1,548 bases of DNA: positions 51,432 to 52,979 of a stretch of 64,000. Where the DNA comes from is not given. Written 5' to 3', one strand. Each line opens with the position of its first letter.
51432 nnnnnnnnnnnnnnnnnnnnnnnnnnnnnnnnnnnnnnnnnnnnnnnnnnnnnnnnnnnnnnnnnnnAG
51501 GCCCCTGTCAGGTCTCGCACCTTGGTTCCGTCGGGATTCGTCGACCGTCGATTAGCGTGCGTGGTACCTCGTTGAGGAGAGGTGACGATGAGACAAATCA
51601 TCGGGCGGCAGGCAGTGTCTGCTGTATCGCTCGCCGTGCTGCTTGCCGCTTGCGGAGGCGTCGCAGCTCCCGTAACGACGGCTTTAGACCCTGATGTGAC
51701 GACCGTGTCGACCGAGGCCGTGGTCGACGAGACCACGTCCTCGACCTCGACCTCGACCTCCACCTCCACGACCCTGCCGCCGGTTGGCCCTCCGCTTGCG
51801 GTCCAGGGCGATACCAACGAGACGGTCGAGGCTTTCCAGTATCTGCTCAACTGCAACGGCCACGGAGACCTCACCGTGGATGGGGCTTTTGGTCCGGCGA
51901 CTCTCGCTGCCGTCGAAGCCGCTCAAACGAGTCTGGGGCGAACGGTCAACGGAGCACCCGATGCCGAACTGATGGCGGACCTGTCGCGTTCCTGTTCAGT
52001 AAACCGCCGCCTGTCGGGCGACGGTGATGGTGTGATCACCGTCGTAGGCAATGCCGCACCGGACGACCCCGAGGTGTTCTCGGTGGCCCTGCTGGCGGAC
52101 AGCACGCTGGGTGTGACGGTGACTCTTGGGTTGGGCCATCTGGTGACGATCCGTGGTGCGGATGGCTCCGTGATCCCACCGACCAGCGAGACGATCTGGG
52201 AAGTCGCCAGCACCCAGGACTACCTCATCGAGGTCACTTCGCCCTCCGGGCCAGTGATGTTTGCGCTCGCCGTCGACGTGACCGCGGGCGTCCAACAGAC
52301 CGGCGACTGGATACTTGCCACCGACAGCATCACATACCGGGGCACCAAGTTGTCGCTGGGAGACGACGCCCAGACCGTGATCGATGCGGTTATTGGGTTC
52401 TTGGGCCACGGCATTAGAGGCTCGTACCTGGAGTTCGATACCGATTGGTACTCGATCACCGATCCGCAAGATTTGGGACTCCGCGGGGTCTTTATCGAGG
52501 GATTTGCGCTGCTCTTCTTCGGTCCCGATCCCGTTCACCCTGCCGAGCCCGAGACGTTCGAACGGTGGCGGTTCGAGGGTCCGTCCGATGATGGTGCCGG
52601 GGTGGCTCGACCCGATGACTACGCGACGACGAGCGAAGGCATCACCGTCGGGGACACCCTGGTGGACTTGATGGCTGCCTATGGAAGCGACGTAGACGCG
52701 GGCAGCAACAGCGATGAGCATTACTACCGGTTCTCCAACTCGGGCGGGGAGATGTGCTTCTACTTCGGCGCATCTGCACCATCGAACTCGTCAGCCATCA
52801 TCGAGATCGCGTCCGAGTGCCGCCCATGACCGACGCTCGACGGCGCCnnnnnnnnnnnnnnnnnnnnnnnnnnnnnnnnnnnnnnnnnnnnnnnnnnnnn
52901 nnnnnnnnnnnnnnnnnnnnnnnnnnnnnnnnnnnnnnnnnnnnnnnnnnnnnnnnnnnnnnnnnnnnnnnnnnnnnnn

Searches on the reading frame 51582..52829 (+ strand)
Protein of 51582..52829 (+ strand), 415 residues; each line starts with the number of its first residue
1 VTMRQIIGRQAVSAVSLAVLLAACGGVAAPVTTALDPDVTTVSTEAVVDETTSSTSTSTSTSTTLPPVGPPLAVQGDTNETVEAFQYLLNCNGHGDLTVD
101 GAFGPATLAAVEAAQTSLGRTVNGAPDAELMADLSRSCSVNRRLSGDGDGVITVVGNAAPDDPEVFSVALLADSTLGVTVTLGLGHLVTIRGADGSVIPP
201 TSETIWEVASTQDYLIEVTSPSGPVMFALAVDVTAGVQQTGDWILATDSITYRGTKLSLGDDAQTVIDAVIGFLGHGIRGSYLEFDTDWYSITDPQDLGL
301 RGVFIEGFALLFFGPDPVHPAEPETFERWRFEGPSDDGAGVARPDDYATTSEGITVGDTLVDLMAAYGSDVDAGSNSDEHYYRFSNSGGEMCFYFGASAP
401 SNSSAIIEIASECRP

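Call 12: search_protein_families(library=pfam, proteins=[window:51582-52829:+], max_evalue=0.001)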
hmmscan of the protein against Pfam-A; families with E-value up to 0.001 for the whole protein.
window:51582-52829:+ (415 aa): 2 families
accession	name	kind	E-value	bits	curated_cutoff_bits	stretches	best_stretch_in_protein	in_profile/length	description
PF01471.23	PG_binding_1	-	1.5e-08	35.1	23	1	79-132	2-55/57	Putative peptidoglycan binding domain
PF09374.15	PG_binding_3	-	0.00021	21.8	24.6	1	82-115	3-35/76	Predicted Peptidoglycan domain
